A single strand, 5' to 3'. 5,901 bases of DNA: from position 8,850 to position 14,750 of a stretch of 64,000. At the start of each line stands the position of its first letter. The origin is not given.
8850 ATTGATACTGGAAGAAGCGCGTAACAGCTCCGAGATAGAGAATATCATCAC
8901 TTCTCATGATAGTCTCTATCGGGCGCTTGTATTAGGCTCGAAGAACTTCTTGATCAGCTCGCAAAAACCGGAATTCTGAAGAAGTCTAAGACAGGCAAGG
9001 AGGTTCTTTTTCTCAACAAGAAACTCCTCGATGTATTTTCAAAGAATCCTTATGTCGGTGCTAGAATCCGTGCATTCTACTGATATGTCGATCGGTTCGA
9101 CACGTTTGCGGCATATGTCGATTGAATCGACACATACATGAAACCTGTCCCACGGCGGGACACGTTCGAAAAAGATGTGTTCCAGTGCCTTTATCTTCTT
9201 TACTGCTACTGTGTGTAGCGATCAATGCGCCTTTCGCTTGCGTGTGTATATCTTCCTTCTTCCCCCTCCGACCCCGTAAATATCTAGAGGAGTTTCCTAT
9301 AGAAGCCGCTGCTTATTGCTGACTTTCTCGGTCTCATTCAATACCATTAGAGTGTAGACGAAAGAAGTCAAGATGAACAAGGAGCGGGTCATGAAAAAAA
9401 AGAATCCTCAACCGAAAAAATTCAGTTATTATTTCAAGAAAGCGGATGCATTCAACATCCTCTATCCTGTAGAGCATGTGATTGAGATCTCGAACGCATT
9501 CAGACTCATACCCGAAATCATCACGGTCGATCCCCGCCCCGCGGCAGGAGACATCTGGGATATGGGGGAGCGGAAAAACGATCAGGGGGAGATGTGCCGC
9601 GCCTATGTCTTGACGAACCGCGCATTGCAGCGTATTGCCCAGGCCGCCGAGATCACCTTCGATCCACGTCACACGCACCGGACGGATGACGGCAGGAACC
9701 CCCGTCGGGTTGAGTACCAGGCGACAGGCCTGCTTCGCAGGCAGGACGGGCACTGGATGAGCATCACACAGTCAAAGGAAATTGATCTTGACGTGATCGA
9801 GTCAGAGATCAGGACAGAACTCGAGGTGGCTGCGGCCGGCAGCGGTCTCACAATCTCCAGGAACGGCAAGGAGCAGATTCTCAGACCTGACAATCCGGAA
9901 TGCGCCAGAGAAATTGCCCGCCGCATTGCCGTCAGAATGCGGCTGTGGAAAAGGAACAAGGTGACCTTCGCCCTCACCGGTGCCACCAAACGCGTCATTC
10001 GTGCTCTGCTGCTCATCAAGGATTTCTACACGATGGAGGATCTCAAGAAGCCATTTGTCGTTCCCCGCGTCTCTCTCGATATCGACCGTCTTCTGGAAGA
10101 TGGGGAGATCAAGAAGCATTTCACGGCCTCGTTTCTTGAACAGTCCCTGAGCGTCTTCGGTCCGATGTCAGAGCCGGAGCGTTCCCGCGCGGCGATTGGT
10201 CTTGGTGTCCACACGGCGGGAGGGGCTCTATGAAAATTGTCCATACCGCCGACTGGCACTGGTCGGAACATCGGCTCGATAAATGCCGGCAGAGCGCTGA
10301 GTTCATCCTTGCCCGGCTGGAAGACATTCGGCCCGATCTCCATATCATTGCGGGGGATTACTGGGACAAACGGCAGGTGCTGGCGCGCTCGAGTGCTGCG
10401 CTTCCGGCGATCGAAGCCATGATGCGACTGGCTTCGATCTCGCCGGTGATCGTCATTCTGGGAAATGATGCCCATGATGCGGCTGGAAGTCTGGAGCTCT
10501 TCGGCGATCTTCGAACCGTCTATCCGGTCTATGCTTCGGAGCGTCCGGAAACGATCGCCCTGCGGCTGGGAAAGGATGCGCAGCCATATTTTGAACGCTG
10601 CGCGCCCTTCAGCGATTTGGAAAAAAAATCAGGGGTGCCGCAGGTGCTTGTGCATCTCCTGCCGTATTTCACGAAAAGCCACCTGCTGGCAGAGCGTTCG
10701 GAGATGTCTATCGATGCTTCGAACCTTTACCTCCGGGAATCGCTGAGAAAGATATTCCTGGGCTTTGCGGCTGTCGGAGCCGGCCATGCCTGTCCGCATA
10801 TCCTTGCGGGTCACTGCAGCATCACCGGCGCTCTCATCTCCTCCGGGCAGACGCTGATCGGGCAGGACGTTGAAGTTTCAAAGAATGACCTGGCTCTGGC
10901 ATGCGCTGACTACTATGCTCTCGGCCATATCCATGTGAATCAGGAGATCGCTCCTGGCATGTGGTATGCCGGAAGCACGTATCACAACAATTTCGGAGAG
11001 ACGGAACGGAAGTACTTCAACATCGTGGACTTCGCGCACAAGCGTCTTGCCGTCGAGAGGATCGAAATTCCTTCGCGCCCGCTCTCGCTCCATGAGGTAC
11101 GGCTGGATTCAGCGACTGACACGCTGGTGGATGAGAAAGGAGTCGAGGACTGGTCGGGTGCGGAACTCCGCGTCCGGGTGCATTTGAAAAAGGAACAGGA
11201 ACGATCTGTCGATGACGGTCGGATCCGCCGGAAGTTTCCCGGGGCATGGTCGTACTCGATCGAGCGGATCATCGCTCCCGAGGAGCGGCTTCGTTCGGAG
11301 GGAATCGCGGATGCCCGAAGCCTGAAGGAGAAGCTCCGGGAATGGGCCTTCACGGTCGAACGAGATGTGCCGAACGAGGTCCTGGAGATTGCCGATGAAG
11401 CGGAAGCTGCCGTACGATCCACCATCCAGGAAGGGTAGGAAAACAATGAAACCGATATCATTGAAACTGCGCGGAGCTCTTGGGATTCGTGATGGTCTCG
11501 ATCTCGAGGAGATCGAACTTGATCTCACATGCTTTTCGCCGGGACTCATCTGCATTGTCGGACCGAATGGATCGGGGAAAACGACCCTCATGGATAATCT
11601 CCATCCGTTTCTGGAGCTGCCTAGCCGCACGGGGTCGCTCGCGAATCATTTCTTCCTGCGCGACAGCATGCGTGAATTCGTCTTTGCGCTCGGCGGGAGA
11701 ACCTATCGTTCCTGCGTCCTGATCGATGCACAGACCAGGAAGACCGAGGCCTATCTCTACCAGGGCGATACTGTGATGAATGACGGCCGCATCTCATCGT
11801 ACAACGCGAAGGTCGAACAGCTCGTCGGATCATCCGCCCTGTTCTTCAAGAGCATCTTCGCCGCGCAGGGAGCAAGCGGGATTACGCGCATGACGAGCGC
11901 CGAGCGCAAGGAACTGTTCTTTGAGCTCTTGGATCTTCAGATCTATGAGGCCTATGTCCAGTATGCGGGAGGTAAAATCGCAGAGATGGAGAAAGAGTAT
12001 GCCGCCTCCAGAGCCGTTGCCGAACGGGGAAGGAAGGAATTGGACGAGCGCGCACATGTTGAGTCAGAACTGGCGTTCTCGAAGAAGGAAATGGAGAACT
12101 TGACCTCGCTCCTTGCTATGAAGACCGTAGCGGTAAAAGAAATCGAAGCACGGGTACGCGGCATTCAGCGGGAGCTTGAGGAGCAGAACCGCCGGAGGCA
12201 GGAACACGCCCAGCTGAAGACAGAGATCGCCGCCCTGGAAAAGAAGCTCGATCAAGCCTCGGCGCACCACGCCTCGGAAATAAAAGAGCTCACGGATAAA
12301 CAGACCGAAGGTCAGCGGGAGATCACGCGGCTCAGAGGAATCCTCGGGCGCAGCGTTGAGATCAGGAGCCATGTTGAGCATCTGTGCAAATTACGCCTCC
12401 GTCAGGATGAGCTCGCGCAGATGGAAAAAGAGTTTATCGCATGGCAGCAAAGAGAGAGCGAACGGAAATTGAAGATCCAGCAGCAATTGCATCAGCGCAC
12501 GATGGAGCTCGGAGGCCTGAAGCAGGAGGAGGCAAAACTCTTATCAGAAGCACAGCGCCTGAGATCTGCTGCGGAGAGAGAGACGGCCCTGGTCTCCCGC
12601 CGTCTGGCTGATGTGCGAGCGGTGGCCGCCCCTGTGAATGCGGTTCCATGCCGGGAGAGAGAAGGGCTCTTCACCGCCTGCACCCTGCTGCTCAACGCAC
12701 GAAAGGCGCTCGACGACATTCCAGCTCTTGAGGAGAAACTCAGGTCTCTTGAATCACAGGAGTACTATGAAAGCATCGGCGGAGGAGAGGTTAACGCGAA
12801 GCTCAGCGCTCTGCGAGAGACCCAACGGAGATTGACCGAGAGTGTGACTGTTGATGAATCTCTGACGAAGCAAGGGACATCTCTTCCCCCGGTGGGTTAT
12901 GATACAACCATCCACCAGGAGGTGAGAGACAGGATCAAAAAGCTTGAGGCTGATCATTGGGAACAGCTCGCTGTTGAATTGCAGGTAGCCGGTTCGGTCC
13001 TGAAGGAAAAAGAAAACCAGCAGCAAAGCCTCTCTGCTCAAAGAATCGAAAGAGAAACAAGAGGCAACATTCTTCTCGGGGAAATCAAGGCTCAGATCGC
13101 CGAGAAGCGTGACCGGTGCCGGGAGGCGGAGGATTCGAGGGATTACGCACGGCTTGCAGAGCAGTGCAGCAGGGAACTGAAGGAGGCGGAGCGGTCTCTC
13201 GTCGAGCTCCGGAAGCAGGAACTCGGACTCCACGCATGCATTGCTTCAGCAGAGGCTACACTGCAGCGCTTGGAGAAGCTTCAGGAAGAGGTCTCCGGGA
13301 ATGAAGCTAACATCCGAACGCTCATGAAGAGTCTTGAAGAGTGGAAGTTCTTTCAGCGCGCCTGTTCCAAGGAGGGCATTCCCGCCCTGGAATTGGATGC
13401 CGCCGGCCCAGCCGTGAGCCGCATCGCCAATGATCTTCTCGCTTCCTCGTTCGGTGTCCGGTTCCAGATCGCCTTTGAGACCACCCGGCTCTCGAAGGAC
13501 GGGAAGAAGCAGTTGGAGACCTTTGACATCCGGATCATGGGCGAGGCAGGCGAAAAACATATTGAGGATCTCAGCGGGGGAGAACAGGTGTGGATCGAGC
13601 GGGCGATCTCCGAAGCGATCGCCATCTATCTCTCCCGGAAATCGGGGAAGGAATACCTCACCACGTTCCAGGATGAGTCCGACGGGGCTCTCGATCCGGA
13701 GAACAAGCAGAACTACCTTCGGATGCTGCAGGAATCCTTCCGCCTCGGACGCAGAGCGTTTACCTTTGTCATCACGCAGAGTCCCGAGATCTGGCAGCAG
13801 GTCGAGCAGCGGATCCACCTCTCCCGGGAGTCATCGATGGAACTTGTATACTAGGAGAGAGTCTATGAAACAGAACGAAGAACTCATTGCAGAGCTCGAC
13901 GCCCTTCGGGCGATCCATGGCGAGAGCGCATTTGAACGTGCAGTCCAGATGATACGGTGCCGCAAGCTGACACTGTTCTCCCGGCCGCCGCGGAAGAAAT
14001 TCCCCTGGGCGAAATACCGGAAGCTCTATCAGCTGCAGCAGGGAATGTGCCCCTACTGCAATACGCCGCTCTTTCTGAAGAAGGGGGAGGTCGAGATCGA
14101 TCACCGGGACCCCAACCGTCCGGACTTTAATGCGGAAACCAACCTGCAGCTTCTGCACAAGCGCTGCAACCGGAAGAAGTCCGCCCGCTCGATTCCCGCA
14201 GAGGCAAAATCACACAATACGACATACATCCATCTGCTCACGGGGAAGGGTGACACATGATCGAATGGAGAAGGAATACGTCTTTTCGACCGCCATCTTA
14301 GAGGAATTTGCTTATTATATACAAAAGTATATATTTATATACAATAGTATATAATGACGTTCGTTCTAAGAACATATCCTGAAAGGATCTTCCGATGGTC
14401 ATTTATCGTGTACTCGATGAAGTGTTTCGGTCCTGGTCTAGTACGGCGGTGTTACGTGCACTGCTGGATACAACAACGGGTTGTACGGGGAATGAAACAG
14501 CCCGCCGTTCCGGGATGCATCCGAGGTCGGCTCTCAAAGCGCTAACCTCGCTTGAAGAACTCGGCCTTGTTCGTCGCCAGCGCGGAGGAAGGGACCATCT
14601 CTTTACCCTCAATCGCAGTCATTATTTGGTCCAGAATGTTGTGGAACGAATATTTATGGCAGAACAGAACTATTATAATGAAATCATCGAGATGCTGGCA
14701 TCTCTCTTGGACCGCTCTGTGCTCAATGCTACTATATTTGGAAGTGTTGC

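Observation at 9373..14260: Orphan four-gene nuclease operon (Erf/Rad52-like candidate + Mre11/SbcD-like + Rad50/SbcC-gp46-like + HNH) embedded in a TA/defence island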

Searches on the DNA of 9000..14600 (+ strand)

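Call 9: search_dna_similar(query=window:9000-14600:+, collection=plasmids, mode=near)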
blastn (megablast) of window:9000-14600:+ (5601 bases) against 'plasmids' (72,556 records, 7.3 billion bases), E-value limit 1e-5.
No match.
